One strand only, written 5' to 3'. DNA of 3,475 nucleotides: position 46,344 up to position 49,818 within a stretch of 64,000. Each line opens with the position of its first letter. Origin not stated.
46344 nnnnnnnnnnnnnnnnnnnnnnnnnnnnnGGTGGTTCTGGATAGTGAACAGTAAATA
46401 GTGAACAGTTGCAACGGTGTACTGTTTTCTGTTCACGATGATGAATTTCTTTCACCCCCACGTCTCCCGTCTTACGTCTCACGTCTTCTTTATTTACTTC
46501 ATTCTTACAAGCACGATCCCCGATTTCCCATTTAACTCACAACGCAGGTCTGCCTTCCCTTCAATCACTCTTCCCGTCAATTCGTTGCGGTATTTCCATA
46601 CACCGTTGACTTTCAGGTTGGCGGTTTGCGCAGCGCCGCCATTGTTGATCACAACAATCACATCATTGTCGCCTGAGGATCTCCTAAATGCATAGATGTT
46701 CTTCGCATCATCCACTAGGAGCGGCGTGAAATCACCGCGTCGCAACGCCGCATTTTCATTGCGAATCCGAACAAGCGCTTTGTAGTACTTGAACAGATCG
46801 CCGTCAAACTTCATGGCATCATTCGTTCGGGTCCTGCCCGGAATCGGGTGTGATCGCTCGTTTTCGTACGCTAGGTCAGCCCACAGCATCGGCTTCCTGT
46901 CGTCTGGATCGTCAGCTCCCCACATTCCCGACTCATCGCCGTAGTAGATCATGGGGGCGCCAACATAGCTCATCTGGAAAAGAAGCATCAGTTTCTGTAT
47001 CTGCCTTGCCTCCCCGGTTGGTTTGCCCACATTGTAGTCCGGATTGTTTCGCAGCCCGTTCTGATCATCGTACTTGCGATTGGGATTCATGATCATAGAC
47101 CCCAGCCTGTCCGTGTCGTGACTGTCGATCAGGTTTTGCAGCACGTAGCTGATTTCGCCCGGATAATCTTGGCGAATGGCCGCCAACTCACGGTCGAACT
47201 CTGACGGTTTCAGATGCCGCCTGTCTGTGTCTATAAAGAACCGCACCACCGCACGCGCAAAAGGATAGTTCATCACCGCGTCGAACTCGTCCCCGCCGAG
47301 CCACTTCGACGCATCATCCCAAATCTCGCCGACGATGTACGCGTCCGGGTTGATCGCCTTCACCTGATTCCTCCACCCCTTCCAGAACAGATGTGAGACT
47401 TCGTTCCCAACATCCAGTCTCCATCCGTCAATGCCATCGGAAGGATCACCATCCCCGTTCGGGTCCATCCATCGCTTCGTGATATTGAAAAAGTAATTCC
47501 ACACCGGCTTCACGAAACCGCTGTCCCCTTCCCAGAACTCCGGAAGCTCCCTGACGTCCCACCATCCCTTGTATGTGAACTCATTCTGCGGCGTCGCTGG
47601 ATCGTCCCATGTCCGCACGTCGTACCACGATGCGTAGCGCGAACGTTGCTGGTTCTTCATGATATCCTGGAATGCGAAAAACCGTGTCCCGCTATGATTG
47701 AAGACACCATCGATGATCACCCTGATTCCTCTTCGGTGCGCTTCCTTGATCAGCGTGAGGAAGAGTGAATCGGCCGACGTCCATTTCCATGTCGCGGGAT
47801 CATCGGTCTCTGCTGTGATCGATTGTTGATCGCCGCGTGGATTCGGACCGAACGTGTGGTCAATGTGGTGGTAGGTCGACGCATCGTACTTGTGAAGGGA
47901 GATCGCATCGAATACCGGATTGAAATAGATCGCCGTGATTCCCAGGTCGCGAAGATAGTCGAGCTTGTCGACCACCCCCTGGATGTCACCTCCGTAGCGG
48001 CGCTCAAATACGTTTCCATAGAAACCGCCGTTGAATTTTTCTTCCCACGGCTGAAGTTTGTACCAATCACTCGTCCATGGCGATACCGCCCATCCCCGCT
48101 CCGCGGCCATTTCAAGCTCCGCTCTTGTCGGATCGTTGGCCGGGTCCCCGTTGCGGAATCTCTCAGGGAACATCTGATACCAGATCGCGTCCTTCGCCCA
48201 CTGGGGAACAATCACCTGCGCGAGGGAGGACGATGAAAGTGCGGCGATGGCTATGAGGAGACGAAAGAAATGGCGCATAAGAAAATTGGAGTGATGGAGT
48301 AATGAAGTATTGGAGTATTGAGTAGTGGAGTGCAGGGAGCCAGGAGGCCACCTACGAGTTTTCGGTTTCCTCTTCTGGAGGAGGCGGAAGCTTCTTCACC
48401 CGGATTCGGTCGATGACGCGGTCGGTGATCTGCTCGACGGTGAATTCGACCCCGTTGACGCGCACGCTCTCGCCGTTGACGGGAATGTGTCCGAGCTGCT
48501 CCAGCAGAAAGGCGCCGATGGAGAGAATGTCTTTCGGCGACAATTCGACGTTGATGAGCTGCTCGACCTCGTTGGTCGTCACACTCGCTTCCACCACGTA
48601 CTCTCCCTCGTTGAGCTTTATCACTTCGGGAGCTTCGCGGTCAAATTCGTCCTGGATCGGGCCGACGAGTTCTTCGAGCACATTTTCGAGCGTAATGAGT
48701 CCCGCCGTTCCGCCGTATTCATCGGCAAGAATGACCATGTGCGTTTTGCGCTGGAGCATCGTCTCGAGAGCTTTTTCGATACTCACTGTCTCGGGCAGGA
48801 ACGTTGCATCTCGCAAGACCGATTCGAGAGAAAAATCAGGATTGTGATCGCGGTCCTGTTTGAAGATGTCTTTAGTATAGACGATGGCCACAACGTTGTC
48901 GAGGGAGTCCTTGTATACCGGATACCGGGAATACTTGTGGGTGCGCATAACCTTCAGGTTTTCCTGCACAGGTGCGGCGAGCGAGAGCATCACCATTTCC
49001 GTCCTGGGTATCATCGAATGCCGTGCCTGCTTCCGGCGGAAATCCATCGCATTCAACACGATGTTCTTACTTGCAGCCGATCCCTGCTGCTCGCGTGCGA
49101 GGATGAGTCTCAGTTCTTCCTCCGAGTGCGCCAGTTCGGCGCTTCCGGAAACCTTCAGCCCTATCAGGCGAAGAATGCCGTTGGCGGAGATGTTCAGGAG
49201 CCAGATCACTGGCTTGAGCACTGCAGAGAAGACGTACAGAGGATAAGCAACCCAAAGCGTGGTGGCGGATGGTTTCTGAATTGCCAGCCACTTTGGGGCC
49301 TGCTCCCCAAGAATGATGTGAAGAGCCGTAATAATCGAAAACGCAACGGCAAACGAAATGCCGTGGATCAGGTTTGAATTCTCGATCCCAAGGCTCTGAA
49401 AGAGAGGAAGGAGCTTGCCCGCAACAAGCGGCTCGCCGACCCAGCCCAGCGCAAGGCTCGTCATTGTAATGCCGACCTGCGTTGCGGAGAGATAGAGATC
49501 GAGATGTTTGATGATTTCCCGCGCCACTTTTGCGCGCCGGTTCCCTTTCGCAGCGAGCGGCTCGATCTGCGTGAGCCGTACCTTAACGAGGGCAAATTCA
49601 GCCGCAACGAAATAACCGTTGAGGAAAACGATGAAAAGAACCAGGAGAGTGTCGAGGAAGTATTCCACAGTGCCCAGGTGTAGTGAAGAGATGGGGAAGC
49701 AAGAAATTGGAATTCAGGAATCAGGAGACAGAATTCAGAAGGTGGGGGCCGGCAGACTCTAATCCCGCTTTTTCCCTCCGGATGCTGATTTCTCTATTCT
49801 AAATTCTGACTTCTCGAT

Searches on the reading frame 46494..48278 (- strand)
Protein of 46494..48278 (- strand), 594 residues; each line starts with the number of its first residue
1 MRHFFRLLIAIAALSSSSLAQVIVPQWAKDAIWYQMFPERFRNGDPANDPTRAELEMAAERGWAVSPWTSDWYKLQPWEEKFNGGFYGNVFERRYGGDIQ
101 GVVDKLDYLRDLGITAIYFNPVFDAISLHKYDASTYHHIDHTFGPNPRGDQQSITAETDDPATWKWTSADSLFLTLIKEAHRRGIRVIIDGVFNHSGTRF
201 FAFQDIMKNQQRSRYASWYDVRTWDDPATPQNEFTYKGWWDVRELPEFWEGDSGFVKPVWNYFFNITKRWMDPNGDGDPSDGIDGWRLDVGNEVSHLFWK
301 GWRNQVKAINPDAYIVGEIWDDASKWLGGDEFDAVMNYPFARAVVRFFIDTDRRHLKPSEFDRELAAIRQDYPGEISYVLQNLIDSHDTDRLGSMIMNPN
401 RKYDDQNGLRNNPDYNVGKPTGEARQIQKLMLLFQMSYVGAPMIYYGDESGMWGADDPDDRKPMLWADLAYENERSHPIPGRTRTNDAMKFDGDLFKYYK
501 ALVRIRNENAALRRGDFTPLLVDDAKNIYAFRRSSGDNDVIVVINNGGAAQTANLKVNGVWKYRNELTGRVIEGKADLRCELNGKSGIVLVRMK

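Call 89: search_protein_families(library=pfam, proteins=[window:46494-48278:-], max_evalue=0.001)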
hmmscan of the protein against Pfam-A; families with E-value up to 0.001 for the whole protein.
window:46494-48278:- (594 aa): 3 families
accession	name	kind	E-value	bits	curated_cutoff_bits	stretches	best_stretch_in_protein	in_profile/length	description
PF00128.31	Alpha-amylase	-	7.7e-56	190.6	22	2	173-515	69-446/446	Alpha amylase, catalytic domain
PF16657.11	Malt_amylase_C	-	9.4e-06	26.1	27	1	515-560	1-42/75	Maltogenic Amylase, C-terminal domain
PF22026.2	Alpha-amylase_C_2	-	0.00028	21.7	27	1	522-572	6-55/78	Alpha-amylase C-terminal domain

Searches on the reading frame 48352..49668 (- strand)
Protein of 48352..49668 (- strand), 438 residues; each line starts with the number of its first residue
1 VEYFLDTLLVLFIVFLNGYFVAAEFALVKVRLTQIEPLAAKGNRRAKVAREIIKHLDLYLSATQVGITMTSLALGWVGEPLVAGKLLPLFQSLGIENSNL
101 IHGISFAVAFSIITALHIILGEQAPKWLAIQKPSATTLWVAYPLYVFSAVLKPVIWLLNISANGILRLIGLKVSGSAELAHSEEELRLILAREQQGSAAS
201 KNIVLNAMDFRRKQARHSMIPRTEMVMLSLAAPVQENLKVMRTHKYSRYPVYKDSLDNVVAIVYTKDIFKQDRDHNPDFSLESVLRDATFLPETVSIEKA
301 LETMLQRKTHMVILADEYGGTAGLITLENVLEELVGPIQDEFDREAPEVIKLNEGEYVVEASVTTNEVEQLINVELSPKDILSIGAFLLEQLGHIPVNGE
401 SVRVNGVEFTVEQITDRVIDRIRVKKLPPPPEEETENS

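Call 89: search_protein_families(library=pfam, proteins=[window:48352-49668:-], max_evalue=0.001)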
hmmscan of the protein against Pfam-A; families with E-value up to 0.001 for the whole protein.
window:48352-49668:- (438 aa): 3 families
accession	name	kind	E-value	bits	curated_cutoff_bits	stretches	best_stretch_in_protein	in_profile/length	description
PF01595.25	CNNM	-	1.3e-46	158.9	28.4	1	9-195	2-173/181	Cyclin M transmembrane N-terminal domain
PF03471.22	CorC_HlyC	-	2.6e-19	69.4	27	1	351-427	2-80/81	Transporter associated domain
PF00571.33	CBS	-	2.3e-14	53.9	24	2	286-335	7-56/57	CBS domain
